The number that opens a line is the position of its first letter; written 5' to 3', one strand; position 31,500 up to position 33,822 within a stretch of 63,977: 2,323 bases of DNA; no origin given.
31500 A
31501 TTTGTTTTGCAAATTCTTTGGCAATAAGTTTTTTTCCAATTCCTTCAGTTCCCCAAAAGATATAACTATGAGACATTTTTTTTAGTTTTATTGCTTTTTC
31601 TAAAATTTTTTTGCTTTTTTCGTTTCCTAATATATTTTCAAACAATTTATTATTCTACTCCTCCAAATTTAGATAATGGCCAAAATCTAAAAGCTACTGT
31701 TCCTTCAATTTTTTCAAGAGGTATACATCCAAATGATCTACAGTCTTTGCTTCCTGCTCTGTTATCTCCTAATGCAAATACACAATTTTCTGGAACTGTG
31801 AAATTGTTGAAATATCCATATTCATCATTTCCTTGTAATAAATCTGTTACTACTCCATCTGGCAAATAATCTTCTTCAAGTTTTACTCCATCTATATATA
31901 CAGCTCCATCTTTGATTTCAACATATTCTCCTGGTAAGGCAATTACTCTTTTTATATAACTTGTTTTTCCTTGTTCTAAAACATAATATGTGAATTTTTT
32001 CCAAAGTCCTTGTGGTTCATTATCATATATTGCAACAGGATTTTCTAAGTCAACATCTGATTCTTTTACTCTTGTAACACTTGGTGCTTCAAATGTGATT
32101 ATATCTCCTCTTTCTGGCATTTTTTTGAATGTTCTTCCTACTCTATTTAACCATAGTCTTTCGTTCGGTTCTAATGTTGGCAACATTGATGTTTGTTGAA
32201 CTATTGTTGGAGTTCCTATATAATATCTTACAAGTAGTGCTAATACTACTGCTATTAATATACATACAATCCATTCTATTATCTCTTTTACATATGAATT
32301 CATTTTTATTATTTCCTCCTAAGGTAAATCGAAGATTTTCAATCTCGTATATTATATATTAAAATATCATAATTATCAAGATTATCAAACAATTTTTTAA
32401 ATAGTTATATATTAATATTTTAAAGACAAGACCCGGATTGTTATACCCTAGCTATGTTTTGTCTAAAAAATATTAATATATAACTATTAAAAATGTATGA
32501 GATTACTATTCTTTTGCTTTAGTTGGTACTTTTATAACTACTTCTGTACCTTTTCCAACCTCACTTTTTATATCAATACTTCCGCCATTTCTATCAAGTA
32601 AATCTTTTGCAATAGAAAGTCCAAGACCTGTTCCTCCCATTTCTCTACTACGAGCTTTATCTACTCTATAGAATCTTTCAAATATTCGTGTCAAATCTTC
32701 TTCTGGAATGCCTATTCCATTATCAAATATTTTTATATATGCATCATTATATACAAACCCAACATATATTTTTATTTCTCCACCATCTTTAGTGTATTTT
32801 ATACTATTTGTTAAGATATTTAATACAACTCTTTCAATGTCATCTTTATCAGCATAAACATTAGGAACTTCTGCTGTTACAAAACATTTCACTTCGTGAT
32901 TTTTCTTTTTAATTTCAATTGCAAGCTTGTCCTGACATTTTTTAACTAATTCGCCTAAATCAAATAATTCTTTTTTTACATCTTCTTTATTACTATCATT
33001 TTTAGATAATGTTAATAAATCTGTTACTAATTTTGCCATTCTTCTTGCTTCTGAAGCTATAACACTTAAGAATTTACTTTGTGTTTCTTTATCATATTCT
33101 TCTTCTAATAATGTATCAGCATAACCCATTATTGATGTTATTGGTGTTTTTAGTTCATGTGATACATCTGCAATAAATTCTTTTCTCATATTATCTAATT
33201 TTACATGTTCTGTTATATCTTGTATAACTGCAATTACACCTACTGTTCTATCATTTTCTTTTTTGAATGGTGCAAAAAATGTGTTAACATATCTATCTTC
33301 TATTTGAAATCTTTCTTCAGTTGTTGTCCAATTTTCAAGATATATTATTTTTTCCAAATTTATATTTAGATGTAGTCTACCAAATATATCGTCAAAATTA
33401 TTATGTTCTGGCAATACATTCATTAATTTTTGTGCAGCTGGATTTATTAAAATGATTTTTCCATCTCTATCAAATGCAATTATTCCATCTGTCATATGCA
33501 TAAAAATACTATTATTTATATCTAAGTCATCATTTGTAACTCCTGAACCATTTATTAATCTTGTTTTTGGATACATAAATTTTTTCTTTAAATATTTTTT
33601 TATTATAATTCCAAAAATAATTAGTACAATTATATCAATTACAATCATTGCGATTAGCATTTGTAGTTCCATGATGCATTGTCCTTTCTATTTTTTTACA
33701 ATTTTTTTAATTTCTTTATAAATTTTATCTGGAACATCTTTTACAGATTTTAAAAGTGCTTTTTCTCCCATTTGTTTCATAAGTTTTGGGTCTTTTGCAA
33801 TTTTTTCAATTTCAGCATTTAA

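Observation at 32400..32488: Family 2: four-copy hairpin element with unrelated but perfectly complementary outer arms around a conserved asymmetric core (reference copy)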

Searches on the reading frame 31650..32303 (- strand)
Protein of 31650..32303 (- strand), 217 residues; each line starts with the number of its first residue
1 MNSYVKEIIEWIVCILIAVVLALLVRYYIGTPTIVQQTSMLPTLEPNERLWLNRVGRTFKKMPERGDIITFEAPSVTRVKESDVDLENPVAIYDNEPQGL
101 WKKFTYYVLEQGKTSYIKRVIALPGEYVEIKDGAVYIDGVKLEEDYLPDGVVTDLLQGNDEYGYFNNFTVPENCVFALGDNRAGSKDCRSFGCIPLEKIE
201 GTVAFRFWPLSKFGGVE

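Call 25: find_encoding_contigs(protein=window:31650-32303:-, flank=1500, max_places=10)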
Protein window:31650-32303:- (217 aa): 23 contigs read that carry it; 10 places shown.
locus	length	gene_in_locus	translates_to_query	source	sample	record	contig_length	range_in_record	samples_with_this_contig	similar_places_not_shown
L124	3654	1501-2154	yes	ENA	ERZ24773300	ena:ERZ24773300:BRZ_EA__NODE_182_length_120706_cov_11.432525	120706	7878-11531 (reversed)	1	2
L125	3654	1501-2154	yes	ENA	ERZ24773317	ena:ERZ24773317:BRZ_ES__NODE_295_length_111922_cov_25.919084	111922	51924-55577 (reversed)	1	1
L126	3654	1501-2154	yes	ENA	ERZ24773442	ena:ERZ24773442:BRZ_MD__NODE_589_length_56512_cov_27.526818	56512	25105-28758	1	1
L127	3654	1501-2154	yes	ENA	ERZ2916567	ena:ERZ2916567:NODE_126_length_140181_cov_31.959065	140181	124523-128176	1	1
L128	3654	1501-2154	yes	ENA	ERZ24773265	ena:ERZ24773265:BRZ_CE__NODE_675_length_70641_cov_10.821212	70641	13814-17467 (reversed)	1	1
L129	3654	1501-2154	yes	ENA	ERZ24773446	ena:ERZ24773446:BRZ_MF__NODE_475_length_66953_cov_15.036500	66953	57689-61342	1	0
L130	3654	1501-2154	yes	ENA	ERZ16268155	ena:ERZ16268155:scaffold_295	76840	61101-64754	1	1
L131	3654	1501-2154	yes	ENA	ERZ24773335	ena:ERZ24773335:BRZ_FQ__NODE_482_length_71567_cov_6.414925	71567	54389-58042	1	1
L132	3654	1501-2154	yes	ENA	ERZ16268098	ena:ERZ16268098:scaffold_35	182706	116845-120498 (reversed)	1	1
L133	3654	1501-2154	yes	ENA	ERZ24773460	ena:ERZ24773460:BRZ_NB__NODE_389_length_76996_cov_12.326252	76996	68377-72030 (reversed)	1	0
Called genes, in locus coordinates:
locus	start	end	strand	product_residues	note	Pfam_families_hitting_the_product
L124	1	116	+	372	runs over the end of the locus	PF03033:Glyco_transf_28, PF04101:Glyco_tran_28_C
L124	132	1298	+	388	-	PF13589:HATPase_c_3 (faint), PF00989:PAS (faint), PF08448:PAS_4 (faint), PF00512:HisKA, PF02518:HATPase_c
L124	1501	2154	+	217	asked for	PF10502:Peptidase_S26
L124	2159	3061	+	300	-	PF13177:DNA_pol3_delta2, PF00004:AAA (faint)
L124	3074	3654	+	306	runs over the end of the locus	PF04468:PSP1, PF28472:PSP1_3rd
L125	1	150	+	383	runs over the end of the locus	PF03033:Glyco_transf_28, PF04101:Glyco_tran_28_C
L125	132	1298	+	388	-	PF13589:HATPase_c_3 (faint), PF00989:PAS (faint), PF08448:PAS_4 (faint), PF00512:HisKA, PF02518:HATPase_c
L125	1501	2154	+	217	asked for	PF10502:Peptidase_S26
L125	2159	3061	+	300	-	PF13177:DNA_pol3_delta2, PF00004:AAA (faint)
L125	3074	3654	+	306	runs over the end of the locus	PF04468:PSP1, PF28472:PSP1_3rd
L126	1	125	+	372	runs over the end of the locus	PF03033:Glyco_transf_28, PF04101:Glyco_tran_28_C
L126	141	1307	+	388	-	PF13589:HATPase_c_3 (faint), PF00989:PAS (faint), PF08448:PAS_4 (faint), PF00512:HisKA, PF02518:HATPase_c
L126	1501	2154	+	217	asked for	PF10502:Peptidase_S26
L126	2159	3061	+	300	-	PF13177:DNA_pol3_delta2, PF00004:AAA (faint)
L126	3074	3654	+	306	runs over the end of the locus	PF04468:PSP1, PF28472:PSP1_3rd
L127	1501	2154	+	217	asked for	PF10502:Peptidase_S26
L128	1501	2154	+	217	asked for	PF10502:Peptidase_S26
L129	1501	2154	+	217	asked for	PF10502:Peptidase_S26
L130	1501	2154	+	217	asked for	PF10502:Peptidase_S26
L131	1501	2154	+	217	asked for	PF10502:Peptidase_S26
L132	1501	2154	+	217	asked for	PF10502:Peptidase_S26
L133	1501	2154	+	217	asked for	PF10502:Peptidase_S26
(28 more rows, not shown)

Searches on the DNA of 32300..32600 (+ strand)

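Call 7: search_rna_families(source=window, start=32300, end=32600, threshold=evalue, max_evalue=10, show_alignments=3)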
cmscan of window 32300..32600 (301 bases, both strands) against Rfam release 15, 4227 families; matches with E-value up to 10: 3.
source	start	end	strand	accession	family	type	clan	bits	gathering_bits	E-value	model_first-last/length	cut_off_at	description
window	32398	32491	+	RF03926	MIR1435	Gene; miRNA;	-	16.7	94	5.9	1-186/186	no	MIR1435 microRNA precursor family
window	32389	32471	-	RF02217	ZNFX1-AS1_3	Gene; lncRNA;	-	14.7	60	6.8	1-87/87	no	ZNFX1 antisense RNA 1 conserved region 3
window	32488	32572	-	RF01625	ceN28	Gene; snRNA; snoRNA; CD-box;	-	12.9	70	7.5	1-88/88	no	Caenorhabditis snoRNA ceN28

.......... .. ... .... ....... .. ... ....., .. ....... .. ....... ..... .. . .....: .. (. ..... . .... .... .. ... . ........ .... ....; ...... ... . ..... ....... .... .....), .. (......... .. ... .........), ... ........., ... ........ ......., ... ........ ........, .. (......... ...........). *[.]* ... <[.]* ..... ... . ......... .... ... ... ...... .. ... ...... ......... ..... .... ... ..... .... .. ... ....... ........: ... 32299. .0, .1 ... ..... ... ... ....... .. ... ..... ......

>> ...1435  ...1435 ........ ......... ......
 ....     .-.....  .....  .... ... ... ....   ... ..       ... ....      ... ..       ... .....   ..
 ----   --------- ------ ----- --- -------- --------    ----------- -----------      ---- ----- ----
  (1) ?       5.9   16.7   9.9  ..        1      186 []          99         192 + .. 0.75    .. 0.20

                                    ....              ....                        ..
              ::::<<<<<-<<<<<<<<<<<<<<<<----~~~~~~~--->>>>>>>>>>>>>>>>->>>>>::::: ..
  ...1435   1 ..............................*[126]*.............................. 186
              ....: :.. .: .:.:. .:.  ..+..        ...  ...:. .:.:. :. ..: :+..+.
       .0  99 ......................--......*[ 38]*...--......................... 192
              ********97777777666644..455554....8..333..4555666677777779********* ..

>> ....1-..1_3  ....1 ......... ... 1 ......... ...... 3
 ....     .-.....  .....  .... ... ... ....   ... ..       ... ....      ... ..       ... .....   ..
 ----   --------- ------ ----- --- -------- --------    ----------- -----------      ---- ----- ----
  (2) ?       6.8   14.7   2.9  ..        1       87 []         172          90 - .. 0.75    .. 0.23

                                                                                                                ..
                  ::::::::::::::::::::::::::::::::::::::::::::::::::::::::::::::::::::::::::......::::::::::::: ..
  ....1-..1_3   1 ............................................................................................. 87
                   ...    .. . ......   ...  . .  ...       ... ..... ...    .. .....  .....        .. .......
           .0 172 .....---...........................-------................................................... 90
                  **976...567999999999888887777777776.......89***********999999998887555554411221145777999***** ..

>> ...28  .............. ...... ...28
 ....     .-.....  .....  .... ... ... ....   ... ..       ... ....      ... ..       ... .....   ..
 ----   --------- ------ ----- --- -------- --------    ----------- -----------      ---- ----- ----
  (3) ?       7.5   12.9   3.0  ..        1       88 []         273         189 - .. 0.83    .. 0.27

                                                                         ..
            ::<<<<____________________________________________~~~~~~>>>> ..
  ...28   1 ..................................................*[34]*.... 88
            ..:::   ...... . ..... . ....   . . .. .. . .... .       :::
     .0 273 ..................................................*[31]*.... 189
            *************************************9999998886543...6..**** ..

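Call 69: search_dna_similar(query=window:32395-32493:+, collection=plasmids, mode=distant, max_evalue=0.01, max_rows=10)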
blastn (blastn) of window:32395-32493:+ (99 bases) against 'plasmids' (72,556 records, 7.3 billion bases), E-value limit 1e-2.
No match.

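Call 70: search_dna_similar(query=window:32395-32493:+, collection=phages, mode=distant, max_evalue=0.01, max_rows=10)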
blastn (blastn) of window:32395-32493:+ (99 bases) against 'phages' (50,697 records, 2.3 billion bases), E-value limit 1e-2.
No match.

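Call 80: build_rna_model(alignment_id=A2, structure=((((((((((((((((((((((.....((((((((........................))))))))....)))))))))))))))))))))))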
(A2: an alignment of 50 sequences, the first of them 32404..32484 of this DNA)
Model R1 built from alignment A2 (50 sequences, 93 columns); structure: as given.
model positions 84; base pairs 27; branch points 0; effective number of sequences 2.15; information 0.676 bits per position. Calibrated on 0.2 Mb of random sequence (short: E-values are rough).
structure used (alignment columns):
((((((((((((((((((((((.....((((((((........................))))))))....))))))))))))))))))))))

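Call 81: search_with_rna_model(model_id=R1, source=window, filters=off, max_evalue=10)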
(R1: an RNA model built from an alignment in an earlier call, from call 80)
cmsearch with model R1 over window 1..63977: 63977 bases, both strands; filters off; matches with E-value up to 10: 41.
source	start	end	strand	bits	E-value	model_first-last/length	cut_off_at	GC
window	32403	32485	+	93.5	1.7e-18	1-84/84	no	0.23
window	7826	7909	-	92.9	2.4e-18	1-84/84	no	0.2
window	42840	42921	+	86.1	8.5e-17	1-84/84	no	0.34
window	48406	48485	+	73.5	6.5e-14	1-84/84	no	0.26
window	32403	32485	-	50.5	1.1e-08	1-84/84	no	0.23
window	42840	42921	-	43.6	4.3e-07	1-84/84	no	0.34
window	48406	48485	-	41.3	1.4e-06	1-84/84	no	0.26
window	7826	7909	+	40.9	1.8e-06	1-84/84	no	0.2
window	50656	50723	+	24.7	0.0089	1-84/84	no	0.44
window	50656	50723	-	22.1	0.035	1-84/84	no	0.44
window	38574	38616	-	21.1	0.058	1-84/84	no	0.16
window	38574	38616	+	18.8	0.19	1-84/84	no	0.16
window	23111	23154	+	18.5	0.23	1-84/84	no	0.16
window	25256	25300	+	18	0.29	1-84/84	no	0.29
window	25256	25300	-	18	0.3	1-84/84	no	0.29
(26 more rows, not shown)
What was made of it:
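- On Intrinsic (bidirectional) terminator: The stems are 20-34% G+C (call 81).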

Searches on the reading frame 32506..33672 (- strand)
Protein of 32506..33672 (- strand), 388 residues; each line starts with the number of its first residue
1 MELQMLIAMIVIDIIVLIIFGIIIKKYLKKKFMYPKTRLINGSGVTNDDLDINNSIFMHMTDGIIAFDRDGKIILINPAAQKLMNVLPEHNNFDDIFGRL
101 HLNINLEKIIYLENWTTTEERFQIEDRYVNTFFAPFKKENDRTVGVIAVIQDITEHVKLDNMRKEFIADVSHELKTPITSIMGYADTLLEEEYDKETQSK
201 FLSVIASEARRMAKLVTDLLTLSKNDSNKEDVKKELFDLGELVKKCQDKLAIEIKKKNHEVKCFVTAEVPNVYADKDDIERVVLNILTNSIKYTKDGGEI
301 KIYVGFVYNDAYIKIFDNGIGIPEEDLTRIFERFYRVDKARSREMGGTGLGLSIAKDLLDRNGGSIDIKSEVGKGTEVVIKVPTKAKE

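Call 46: search_protein_families(library=pfam, proteins=[window:32506-33672:-])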
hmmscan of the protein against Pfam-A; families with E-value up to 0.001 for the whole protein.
window:32506-33672:- (388 aa): 7 families
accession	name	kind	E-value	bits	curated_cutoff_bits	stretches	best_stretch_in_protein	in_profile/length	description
PF02518.31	HATPase_c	-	1.7e-29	102.9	26.4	1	275-385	2-110/111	Histidine kinase-, DNA gyrase B-, and HSP90-like ATPase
PF00512.31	HisKA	-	3.5e-21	75.5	26.9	1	162-227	1-65/66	His Kinase A (phospho-acceptor) domain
PF08448.16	PAS_4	-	9.6e-07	29.5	23.1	0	59-89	3-33/110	PAS fold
PF00989.32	PAS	-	1.3e-05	25.6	22.6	1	56-153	6-113/113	PAS fold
PF13589.12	HATPase_c_3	-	1.6e-05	25.4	25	1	280-355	4-80/137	Histidine kinase-, DNA gyrase B-, and HSP90-like ATPase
PF13426.13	PAS_9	-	9.4e-05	23.1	27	1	63-155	3-103/103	PAS domain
PF13188.13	PAS_8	-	0.00064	20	21.8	0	56-86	6-36/65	PAS domain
